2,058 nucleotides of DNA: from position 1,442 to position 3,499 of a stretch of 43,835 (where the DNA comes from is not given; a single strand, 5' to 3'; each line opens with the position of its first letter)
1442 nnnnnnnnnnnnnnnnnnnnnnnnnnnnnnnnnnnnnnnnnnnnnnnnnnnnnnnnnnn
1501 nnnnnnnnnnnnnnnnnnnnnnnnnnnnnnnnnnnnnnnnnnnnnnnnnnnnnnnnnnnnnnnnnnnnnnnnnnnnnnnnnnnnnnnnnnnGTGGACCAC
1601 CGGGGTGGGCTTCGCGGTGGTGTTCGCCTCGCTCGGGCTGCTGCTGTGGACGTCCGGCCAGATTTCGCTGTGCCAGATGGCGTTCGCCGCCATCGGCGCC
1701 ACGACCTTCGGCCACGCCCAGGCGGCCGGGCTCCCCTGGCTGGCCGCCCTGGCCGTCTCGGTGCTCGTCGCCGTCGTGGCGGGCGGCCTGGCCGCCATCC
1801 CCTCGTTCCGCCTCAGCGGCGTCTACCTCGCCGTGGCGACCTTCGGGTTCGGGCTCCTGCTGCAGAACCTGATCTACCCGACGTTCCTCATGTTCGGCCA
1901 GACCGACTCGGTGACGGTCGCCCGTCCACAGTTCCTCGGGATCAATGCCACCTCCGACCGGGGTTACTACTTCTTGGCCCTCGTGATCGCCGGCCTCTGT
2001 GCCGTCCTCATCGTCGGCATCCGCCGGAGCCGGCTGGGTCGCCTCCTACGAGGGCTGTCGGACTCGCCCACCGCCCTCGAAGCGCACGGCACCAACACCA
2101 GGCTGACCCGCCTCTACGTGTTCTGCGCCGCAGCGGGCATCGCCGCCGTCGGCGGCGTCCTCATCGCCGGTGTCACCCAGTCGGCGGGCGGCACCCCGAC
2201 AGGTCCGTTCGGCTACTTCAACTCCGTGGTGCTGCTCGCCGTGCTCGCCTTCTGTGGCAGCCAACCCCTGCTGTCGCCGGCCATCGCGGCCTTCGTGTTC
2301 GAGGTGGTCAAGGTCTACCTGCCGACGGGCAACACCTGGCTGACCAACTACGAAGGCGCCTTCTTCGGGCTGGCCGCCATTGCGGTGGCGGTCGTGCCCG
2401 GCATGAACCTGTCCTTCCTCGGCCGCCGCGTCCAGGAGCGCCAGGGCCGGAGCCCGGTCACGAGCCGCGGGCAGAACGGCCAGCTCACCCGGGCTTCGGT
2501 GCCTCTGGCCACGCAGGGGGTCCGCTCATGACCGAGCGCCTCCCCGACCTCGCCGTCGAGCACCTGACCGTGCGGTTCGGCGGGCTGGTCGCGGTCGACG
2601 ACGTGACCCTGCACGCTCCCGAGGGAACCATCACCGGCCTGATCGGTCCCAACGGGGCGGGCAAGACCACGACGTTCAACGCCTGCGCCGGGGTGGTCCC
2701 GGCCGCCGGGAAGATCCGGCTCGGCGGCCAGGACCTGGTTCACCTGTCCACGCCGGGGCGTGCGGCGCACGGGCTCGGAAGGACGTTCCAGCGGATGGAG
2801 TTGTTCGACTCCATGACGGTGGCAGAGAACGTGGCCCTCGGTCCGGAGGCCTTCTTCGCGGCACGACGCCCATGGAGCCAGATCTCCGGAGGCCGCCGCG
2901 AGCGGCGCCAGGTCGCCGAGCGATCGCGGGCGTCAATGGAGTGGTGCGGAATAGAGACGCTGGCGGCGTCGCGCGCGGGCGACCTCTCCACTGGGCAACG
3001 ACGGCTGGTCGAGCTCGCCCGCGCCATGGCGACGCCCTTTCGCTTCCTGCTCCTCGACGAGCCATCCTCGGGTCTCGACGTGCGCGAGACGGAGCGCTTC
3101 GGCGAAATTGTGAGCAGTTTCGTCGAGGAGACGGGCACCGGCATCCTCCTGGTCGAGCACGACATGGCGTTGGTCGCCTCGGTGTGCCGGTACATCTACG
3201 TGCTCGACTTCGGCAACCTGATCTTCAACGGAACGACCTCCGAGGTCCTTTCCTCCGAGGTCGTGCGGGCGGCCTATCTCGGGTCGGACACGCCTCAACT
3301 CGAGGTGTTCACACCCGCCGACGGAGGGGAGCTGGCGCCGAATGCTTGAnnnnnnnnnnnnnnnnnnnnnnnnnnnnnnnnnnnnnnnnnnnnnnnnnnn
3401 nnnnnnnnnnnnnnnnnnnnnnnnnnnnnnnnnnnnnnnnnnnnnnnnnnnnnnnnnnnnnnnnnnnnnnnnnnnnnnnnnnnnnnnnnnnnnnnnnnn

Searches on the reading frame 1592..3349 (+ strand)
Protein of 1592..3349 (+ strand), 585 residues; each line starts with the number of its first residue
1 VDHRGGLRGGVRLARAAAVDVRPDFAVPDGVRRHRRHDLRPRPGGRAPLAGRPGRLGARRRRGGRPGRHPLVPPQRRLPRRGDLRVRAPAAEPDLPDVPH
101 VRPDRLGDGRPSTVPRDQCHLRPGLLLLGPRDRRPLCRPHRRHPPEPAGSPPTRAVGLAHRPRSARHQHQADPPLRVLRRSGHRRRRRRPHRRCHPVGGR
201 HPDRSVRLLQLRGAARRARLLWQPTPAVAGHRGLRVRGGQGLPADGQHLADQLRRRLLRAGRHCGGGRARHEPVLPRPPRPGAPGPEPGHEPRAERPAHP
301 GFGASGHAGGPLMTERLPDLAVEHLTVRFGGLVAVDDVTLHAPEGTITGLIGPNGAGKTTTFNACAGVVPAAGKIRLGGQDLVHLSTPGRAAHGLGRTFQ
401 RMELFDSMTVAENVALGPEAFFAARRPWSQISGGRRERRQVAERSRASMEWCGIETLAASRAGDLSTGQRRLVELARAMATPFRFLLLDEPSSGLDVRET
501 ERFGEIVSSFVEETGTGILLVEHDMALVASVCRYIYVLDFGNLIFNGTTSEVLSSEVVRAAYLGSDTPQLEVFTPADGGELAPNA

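Call 8: search_protein_families(library=pfam, proteins=[window:1592-3349:+])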
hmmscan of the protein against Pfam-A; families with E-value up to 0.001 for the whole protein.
window:1592-3349:+ (585 aa): 4 families
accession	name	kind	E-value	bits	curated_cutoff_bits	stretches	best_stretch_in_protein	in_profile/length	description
PF00005.33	ABC_tran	-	1.3e-25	91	25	1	336-492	2-136/137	ABC transporter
PF13304.12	AAA_21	-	1.4e-08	35.6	27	0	448-528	221-303/304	AAA domain, putative AbiEii toxin, Type IV TA system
PF02463.25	SMC_N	-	7.8e-05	22.6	40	0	464-515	136-191/220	RecF/RecN/SMC N terminal domain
PF13604.12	AAA_30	-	0.0005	20.3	27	1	346-412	19-75/191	AAA domain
